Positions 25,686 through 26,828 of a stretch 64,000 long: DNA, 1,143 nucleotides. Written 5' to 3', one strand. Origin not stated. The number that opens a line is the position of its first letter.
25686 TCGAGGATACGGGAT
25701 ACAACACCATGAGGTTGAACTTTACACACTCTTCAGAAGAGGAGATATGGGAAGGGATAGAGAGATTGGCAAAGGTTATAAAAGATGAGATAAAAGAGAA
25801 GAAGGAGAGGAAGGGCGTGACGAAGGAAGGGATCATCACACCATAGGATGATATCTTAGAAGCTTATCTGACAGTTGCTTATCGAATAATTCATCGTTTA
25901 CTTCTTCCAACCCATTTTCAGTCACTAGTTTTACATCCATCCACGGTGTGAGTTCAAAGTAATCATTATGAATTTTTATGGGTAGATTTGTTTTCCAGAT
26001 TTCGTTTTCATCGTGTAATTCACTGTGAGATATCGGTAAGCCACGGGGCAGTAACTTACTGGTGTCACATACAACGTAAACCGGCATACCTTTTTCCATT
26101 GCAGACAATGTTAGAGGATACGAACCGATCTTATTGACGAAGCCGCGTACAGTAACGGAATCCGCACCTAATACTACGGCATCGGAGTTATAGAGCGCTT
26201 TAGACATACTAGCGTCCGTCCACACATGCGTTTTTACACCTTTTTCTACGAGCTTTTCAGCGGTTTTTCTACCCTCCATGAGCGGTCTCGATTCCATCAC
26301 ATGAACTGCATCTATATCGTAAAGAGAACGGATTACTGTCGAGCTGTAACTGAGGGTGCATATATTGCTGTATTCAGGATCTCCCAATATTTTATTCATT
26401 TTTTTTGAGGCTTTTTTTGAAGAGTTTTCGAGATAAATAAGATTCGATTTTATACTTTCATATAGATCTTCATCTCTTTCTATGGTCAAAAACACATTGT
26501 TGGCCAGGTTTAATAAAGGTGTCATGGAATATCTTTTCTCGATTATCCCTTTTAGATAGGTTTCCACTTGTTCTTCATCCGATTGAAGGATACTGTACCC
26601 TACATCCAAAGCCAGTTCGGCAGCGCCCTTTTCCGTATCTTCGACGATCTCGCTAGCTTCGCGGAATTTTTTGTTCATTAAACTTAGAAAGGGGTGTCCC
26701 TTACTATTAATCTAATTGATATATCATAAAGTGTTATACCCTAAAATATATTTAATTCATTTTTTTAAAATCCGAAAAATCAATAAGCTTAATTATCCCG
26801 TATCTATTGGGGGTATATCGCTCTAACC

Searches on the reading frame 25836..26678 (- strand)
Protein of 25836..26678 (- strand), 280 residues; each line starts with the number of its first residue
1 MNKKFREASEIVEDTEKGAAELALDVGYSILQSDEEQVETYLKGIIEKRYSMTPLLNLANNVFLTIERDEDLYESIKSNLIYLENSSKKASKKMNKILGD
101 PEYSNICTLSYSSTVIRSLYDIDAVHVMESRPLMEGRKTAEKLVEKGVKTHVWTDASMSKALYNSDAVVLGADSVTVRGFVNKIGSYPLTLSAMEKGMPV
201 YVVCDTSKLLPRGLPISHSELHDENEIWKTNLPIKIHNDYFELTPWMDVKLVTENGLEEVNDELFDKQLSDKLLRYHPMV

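Call 28: search_protein_families(library=pfam, proteins=[window:25836-26678:-], max_evalue=0.001)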
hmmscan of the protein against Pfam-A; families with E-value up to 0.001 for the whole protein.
window:25836-26678:- (280 aa): 1 family
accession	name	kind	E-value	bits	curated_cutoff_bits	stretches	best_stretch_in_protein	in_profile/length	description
PF01008.23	IF-2B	-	1.6e-27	96.9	22.4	1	35-257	32-277/280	Initiation factor 2 subunit family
